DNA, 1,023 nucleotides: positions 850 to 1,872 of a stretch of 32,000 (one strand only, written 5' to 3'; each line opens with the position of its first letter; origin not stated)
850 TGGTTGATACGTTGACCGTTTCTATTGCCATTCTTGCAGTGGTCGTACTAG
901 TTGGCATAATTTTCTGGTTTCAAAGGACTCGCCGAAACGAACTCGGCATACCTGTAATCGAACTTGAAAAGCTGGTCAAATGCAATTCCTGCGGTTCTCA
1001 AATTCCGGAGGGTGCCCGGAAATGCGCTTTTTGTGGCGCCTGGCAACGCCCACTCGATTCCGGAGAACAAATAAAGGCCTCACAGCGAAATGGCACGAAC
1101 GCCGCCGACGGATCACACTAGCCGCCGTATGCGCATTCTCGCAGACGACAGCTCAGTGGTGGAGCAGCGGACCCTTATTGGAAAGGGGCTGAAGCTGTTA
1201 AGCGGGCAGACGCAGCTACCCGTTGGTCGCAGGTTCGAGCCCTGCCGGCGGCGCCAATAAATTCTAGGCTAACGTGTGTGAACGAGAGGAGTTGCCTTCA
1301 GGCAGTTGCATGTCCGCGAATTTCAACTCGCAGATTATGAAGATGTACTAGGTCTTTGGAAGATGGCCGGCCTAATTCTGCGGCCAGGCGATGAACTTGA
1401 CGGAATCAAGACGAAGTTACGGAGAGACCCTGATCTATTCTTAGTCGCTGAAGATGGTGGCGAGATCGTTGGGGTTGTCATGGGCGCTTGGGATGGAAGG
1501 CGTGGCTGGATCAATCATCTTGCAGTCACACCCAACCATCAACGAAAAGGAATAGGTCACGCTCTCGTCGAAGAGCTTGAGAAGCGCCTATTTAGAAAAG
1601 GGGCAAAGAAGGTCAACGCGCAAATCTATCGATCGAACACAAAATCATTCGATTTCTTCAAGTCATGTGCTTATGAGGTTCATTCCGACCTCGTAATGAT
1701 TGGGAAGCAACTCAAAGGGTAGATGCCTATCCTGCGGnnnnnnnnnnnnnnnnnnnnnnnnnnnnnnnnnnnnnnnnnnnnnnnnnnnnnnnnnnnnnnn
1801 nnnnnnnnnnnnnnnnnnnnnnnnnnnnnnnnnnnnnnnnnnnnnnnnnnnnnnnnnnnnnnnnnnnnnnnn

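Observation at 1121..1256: Triple-intron tRNA-Asn(GUU) with a decoy Phe anticodon loop inside an intron and implied ordered splicing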

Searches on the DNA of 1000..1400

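Call 5: search_rna_families(source=window, start=1000, end=1400, threshold=evalue, max_evalue=10, show_alignments=4)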
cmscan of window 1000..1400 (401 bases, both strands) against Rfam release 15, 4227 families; matches with E-value up to 10: 5.
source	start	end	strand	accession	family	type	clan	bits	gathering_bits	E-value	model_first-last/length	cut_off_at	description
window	1141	1253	+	RF00005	tRNA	Gene; tRNA;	CL00001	28.3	29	0.0006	1-71/71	no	tRNA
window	1203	1301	+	RF02553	YrlA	Gene; sRNA;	-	18.3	69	0.28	1-114/114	no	Y RNA-like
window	1215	1254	-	RF04354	Plastid-ycf2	Cis-reg;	-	17.8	65.7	0.5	1-75/75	no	Plastid-ycf2 5UTR RNA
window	1185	1221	-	RF02946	cow-rumen-1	Gene; sRNA;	-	14.6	53.4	1.3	5-39/61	no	cow-rumen-1 RNA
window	1049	1080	+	RF01100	PK-BYV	Cis-reg;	-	13.8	50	3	1-40/40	no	3'-terminal pseudoknot in BYV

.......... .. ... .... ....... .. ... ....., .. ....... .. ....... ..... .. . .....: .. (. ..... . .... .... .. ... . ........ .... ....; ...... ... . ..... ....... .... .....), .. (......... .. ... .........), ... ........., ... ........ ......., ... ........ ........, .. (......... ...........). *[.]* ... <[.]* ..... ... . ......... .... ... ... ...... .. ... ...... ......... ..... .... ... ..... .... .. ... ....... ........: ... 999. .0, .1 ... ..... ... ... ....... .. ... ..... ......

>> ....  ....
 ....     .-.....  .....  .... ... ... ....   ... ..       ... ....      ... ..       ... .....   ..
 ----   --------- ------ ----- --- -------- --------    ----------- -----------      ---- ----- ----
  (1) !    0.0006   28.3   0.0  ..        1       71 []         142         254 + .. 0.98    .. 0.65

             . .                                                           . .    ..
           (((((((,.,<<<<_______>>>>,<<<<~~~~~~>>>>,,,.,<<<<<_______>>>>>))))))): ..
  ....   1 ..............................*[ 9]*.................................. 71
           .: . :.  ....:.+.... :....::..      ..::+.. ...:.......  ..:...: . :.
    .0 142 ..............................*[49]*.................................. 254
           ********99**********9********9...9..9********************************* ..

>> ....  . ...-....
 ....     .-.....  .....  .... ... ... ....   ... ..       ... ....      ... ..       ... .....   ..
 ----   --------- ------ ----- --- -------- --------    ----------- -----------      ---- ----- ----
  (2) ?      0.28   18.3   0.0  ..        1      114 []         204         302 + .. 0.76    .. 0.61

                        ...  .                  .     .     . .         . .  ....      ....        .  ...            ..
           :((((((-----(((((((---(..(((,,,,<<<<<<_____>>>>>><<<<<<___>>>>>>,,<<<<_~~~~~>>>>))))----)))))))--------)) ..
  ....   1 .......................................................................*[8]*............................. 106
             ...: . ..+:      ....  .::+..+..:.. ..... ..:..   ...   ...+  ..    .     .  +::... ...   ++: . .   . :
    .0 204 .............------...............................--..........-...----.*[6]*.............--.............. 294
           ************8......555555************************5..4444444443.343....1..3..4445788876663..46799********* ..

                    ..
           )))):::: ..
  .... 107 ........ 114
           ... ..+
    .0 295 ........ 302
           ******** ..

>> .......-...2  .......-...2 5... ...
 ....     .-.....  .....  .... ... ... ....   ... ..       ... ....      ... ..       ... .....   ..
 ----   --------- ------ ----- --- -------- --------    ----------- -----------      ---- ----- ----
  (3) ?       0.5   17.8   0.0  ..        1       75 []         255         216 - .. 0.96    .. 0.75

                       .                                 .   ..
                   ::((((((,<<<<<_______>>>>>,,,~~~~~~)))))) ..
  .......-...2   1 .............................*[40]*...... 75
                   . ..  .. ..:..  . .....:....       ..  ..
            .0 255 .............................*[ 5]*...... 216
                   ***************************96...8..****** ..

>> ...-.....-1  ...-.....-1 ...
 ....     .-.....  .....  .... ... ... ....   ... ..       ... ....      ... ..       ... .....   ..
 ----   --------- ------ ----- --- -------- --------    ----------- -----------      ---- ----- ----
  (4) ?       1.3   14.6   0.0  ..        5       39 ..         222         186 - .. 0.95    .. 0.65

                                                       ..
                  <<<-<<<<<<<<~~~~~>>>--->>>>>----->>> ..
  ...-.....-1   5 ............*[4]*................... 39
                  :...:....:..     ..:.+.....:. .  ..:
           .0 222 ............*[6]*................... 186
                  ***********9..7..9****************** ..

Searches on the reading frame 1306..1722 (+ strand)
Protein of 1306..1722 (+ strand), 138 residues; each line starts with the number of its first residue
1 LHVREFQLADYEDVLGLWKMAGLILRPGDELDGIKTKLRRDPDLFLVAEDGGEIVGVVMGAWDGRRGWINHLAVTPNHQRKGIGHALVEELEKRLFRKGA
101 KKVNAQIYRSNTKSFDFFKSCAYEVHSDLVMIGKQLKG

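Call 10: find_encoding_contigs(protein=window:1306-1722:+, flank=3000, max_places=10)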
Protein window:1306-1722:+ (138 aa): 14 contigs read that carry it; 9 places shown.
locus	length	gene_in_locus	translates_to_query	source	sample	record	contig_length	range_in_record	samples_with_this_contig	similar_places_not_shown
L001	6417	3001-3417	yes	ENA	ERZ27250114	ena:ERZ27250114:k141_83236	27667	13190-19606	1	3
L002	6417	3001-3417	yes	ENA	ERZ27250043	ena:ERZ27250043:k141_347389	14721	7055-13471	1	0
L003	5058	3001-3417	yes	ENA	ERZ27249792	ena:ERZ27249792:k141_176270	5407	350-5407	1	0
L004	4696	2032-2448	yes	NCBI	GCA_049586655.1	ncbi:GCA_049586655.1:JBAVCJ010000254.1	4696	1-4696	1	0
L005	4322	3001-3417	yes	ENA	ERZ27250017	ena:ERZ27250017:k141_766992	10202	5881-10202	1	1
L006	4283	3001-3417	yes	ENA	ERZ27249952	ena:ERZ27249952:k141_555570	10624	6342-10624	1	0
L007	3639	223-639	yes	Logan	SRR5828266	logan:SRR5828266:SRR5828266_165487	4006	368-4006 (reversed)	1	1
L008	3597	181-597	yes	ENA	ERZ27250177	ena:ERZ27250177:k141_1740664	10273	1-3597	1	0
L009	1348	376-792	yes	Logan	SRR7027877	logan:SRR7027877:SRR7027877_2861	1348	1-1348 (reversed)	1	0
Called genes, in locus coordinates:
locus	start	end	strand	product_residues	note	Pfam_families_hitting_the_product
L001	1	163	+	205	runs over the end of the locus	PF04079:SMC_ScpB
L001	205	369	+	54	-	-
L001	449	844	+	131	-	PF01201:Ribosomal_S8e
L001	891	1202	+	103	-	PF01922:SRP19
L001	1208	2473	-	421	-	PF03453:MoeA_N, PF00994:MoCF_biosynth, PF03454:MoeA_C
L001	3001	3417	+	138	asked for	PF00583:Acetyltransf_1, PF13673:Acetyltransf_10, PF13508:Acetyltransf_7, PF08445:FR47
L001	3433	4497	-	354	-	PF04014:MazE_antitoxin, PF01895:PhoU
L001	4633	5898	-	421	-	PF00155:Aminotran_1_2, PF01041:DegT_DnrJ_EryC1 (weak), PF12897:Asp_aminotransf (weak)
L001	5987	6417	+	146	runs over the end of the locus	-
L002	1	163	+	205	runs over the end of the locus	PF04079:SMC_ScpB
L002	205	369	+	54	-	-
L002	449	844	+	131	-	PF01201:Ribosomal_S8e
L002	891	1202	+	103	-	PF01922:SRP19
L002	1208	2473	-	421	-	PF03453:MoeA_N, PF00994:MoCF_biosynth, PF03454:MoeA_C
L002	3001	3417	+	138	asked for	PF00583:Acetyltransf_1, PF13673:Acetyltransf_10, PF13508:Acetyltransf_7, PF08445:FR47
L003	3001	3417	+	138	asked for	PF00583:Acetyltransf_1, PF13673:Acetyltransf_10, PF13508:Acetyltransf_7, PF08445:FR47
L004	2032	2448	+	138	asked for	PF00583:Acetyltransf_1, PF13673:Acetyltransf_10, PF13508:Acetyltransf_7, PF08445:FR47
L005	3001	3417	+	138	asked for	PF00583:Acetyltransf_1, PF13673:Acetyltransf_10, PF13508:Acetyltransf_7, PF08445:FR47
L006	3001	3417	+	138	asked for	PF00583:Acetyltransf_1, PF13673:Acetyltransf_10, PF13508:Acetyltransf_7, PF08445:FR47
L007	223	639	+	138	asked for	PF00583:Acetyltransf_1, PF13673:Acetyltransf_10, PF13508:Acetyltransf_7, PF08445:FR47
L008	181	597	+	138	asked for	PF00583:Acetyltransf_1, PF13673:Acetyltransf_10, PF13508:Acetyltransf_7, PF08445:FR47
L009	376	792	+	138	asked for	PF00583:Acetyltransf_1, PF13673:Acetyltransf_10, PF13508:Acetyltransf_7, PF08445:FR47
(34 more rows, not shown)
